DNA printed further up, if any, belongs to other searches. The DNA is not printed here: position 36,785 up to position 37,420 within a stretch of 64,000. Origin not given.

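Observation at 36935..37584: Tandem, translationally coupled pair of paralogous 4-Cys mini-proteins with a shared LCDxCG-x4-F-x-GGLSxYL signature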

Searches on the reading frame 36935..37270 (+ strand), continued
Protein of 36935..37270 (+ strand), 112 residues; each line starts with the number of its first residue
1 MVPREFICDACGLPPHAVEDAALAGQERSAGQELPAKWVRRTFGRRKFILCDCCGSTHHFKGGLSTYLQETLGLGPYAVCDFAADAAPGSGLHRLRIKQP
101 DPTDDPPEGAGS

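Call 67: list_cluster_members(proteins=[window:36935-37270:+, window:37270-37581:+, window:36573-36908:+, window:37635-39089:+, window:31922-33271:-])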
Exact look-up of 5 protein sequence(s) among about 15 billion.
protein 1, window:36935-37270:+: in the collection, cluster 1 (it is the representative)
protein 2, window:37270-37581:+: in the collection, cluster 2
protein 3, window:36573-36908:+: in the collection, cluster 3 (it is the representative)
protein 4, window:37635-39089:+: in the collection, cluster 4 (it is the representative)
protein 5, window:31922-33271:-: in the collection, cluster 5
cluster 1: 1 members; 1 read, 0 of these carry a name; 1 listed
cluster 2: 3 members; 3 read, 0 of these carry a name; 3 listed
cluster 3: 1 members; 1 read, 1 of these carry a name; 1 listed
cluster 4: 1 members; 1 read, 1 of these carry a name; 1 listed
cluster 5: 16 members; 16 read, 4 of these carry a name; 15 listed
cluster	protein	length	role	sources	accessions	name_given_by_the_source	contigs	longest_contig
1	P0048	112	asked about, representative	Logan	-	-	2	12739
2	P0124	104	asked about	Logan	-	-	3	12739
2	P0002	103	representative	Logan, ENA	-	-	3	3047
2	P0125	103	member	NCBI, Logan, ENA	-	-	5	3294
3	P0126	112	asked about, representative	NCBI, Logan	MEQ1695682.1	MAG: TusE/DsrC/DsvC family sulfur relay protein [Hyphomicrobiaceae bacterium]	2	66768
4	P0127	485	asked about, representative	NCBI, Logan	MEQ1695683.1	MAG: 2Fe-2S iron-sulfur cluster-binding protein [Hyphomicrobiaceae bacterium]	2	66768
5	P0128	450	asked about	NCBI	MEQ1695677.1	MAG: dissimilatory-type sulfite reductase subunit alpha [Hyphomicrobiaceae bacterium]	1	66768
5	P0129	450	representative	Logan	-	-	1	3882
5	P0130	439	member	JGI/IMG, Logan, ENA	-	sulfite reductase alpha subunit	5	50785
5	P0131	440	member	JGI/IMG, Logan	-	sulfite reductase alpha subunit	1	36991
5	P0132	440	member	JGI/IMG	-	dissimilatory sulfite reductase alpha subunit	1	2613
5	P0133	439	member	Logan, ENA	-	-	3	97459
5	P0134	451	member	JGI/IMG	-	-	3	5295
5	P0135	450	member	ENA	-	-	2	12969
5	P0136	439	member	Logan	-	-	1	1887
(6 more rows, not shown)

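Call 70: fold_search(model_id=the predicted structure, library=pdb)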
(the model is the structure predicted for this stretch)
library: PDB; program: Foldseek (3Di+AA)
matches with E <= 10: 5; with E <= 0.001: 0
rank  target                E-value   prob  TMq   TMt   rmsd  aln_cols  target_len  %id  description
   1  6hix_BX               4.3e+00  0.09  0.25  0.25   4.5        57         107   14  Cryo-EM structure of the Trypanosoma brucei mitochondrial ribosome - This entry contains the large mitoribosomal subu (released 2018-09-26)
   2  7xtp_B                4.9e+00  0.03  0.17  0.12   4.9        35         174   20  eIF4E in Complex with a Disulphide-Free Autonomous VH Domain (released 2022-07-27)
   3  5t46_C                5.9e+00  0.02  0.14  0.10   5.3        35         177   23  Crystal structure of the human eIF4E-eIF4G complex (released 2016-10-26)
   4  5t46_A                8.2e+00  0.01  0.15  0.11   5.5        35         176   20  Crystal structure of the human eIF4E-eIF4G complex (released 2016-10-26)
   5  5bxv_A                8.7e+00  0.01  0.16  0.12   5.4        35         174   20  eIF4E complex (released 2015-07-15)

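Call 72: search_protein_families(library=padloc, proteins=[window:36935-37270:+, P0080, P0107, P0110], max_evalue=0.1)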
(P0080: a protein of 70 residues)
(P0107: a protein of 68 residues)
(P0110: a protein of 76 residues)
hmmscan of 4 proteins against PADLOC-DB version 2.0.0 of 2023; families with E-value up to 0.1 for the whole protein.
window:36935-37270:+ (112 aa): 0 families

P0080 (70 aa): 0 families

P0107 (68 aa): 0 families

P0110 (76 aa): 0 families

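Call 74: find_encoding_contigs(protein=P0051, flank=8000, max_places=2)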
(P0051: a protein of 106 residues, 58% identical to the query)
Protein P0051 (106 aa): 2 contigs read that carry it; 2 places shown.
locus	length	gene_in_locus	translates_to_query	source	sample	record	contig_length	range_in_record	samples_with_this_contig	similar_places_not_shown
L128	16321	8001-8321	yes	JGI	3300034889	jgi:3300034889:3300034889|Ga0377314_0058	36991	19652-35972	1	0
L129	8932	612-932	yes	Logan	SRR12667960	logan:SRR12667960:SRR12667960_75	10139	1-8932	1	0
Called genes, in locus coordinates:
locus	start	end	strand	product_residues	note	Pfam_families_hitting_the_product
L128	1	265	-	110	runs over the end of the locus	PF04358:DsrC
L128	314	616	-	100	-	PF04077:DsrH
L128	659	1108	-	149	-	PF02635:DsrE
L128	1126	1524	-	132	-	PF02635:DsrE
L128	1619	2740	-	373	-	PF03460:NIR_SIR_ferr, PF01077:NIR_SIR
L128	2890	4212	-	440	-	PF03460:NIR_SIR_ferr (weak), PF01077:NIR_SIR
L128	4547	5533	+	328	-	PF02668:TauD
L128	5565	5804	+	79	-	-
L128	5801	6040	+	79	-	PF22295:DUF6967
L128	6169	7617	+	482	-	PF13241:NAD_binding_7, PF14824:Sirohm_synth_M (weak), PF10414:CysG_dimeriser, PF00590:TP_methylase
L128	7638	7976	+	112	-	PF04358:DsrC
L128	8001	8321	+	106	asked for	-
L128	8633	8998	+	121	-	PF04358:DsrC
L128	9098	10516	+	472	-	PF00111:Fer2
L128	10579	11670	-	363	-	PF02885:Glycos_trans_3N, PF00591:Glycos_transf_3 (weak)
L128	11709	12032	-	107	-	PF00355:Rieske, PF13806:Rieske_2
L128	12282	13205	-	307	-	PF00126:HTH_1, PF03466:LysR_substrate, PF12849:PBP_like_2 (weak), PF12727:PBP_like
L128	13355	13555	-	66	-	-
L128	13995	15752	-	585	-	PF00916:Sulfate_transp, PF01740:STAS, PF13466:STAS_2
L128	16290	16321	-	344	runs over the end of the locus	PF01073:3Beta_HSD (weak), PF01370:Epimerase, PF16363:GDP_Man_Dehyd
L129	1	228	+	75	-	?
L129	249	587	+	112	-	PF04358:DsrC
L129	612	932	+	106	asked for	-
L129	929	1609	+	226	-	PF04358:DsrC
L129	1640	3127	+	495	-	PF00111:Fer2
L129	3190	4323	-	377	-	PF02885:Glycos_trans_3N, PF00591:Glycos_transf_3 (weak)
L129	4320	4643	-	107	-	PF00355:Rieske, PF13806:Rieske_2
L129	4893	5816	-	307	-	PF00126:HTH_1, PF03466:LysR_substrate, PF12849:PBP_like_2 (weak), PF12727:PBP_like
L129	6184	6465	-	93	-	-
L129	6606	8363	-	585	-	PF00916:Sulfate_transp, PF01740:STAS, PF13466:STAS_2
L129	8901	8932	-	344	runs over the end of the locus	PF01073:3Beta_HSD (weak), PF01370:Epimerase, PF16363:GDP_Man_Dehyd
